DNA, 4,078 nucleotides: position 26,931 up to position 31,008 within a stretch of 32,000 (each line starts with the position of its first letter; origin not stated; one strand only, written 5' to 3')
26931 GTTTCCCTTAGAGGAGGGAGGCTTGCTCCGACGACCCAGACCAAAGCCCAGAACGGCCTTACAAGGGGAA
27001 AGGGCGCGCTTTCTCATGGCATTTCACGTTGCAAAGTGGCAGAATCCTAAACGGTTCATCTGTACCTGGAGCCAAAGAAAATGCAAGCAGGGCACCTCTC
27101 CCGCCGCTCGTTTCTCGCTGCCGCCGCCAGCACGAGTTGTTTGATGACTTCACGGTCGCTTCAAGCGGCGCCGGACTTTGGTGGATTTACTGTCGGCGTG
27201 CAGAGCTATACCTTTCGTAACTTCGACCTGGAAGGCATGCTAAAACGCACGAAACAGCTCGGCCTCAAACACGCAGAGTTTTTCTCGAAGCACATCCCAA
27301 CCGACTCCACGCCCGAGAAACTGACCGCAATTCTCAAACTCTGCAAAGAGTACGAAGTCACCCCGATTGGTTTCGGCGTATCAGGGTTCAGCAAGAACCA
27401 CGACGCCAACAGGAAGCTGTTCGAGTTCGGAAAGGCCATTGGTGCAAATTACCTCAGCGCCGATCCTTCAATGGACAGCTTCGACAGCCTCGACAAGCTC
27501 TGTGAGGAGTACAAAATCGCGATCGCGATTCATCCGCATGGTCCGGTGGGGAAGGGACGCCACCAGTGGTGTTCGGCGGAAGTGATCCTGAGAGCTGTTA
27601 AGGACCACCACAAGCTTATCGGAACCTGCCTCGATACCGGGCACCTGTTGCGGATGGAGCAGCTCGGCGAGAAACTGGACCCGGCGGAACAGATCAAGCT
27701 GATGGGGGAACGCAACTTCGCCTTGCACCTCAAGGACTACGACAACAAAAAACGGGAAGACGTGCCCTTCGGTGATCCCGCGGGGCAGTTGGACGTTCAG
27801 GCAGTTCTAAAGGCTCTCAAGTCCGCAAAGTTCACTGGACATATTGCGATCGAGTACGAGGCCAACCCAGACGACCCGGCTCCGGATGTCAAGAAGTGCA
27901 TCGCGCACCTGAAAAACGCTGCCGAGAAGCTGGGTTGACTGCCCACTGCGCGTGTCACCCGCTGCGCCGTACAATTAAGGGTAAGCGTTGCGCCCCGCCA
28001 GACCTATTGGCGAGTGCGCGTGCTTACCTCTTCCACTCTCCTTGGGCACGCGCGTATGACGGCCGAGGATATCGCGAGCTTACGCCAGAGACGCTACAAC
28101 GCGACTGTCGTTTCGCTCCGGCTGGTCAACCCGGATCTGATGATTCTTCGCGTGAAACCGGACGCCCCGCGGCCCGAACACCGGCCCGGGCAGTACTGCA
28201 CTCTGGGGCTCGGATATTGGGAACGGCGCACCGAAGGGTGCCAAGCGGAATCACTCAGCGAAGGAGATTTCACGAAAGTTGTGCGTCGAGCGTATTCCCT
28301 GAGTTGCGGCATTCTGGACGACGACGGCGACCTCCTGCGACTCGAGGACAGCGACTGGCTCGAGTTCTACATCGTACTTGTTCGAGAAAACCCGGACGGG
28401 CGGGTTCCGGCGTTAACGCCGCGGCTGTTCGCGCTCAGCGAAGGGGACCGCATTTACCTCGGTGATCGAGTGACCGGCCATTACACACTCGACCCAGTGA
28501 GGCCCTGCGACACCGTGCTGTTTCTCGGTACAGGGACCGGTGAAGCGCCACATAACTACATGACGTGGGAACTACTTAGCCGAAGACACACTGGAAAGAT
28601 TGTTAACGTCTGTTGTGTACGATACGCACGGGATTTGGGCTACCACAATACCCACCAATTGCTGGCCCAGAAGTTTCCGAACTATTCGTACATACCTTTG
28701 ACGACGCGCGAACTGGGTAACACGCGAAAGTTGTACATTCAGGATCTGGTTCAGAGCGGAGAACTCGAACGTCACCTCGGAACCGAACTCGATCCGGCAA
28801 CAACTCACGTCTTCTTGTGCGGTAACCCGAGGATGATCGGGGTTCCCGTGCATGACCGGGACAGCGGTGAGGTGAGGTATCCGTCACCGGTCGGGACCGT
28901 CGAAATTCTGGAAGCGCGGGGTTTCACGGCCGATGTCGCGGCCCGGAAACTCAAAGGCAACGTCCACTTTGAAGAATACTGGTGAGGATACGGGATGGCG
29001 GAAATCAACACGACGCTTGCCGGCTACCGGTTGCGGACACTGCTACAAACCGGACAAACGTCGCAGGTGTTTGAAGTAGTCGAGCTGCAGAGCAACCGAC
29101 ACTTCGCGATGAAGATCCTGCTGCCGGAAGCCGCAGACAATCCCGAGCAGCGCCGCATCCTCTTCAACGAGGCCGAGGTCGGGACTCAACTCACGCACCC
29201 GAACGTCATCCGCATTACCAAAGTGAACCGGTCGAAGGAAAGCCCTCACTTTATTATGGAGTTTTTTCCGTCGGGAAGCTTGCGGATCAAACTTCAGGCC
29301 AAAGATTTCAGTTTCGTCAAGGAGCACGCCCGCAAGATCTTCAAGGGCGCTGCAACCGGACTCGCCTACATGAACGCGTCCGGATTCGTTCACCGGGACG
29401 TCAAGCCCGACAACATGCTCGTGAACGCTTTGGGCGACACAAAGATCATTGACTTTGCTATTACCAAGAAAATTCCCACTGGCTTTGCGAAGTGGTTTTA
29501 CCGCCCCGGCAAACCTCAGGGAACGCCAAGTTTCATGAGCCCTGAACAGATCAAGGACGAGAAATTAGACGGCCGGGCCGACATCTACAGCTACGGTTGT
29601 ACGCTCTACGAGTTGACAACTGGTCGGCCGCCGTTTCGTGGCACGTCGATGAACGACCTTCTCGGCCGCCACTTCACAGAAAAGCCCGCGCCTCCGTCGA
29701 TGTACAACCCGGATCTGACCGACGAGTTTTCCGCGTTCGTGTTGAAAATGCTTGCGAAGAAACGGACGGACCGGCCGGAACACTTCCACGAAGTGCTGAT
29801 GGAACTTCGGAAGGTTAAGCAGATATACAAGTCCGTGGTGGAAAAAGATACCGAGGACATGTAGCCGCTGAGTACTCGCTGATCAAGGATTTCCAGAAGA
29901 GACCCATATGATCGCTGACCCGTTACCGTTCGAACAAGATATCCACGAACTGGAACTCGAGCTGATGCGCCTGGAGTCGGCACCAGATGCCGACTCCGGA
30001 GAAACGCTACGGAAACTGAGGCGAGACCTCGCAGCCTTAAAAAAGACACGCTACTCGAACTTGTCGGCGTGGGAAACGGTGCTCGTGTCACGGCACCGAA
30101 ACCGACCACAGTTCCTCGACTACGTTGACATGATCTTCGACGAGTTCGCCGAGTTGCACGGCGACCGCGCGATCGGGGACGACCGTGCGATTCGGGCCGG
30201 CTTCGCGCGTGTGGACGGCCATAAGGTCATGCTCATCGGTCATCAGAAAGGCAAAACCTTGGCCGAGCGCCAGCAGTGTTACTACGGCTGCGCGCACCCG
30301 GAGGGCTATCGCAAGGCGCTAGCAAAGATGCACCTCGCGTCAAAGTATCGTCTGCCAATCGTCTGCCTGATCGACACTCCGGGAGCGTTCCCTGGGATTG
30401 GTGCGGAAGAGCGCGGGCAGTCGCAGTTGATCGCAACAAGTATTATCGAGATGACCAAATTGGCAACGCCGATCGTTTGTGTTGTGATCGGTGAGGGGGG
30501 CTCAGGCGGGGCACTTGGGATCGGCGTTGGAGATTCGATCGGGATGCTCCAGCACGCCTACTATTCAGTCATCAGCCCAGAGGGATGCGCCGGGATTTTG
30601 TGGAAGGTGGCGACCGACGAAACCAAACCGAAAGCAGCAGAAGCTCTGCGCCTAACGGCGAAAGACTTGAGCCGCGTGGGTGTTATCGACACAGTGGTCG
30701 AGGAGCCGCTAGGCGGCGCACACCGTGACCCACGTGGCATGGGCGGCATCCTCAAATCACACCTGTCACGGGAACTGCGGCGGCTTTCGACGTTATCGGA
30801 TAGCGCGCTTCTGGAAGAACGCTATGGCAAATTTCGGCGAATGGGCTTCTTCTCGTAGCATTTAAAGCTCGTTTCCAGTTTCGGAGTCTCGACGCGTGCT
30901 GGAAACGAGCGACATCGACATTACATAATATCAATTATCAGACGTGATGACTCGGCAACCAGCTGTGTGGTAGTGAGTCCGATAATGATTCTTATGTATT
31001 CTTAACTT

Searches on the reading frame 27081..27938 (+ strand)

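Call 67: search_protein_families(library=pfam, proteins=[window:27081-27938:+], max_evalue=0.001)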
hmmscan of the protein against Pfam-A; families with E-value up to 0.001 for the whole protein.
window:27081-27938:+ (285 aa): 1 family
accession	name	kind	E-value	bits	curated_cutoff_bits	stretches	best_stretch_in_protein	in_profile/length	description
PF01261.30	AP_endonuc_2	-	4.7e-20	72.8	31.1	1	56-278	3-247/249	Xylose isomerase-like TIM barrel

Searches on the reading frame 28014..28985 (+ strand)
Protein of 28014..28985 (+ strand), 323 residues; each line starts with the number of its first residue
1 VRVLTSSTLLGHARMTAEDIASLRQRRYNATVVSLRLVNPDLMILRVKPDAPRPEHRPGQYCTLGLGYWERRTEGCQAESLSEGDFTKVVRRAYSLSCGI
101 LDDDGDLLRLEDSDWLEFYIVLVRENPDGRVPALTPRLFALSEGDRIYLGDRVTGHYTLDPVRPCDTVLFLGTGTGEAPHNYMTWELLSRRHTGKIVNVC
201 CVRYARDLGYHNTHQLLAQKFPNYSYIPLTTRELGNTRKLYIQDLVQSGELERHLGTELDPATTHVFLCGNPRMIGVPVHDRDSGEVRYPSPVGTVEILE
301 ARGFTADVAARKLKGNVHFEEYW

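Call 67: search_protein_families(library=pfam, proteins=[window:28014-28985:+], max_evalue=0.001)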
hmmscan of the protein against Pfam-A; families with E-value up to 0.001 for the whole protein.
window:28014-28985:+ (323 aa): 1 family
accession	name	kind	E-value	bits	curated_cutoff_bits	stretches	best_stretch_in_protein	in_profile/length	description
PF00175.26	NAD_binding_1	-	9.3e-10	39.6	22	1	170-275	1-104/109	Oxidoreductase NAD-binding domain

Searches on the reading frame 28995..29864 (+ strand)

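Call 67: search_protein_families(library=pfam, proteins=[window:28995-29864:+], max_evalue=0.001)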
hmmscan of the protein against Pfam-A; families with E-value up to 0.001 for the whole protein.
window:28995-29864:+ (289 aa): 2 families
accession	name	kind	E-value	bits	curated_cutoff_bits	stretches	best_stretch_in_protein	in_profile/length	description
PF00069.31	Pkinase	-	1.6e-47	162.6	31.7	1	16-265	6-255/263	Protein kinase domain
PF07714.23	PK_Tyr_Ser-Thr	-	1.2e-34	120.2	23.1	1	14-268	4-255/258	Protein tyrosine and serine/threonine kinase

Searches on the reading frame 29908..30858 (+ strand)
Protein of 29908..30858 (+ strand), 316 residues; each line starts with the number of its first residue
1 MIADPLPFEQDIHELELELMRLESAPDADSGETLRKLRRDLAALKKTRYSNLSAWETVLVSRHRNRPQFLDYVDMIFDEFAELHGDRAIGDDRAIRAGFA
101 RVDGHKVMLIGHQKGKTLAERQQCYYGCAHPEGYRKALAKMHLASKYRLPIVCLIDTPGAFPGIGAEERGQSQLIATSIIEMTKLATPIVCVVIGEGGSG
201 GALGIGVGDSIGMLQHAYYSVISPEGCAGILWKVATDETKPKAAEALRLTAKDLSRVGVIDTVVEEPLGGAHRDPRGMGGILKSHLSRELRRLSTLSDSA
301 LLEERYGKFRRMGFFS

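Call 67: search_protein_families(library=pfam, proteins=[window:29908-30858:+], max_evalue=0.001)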
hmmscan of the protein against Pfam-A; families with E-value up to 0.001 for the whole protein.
window:29908-30858:+ (316 aa): 2 families
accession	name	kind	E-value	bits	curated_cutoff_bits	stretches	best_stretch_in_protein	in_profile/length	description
PF03255.19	ACCA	-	1.5e-124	415.7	23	1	6-313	2-310/310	Acetyl co-enzyme A carboxylase carboxyltransferase-like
PF01039.27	Carboxyl_trans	-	4.9e-14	52.3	22.3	1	97-241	286-426/493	Carboxyl transferase domain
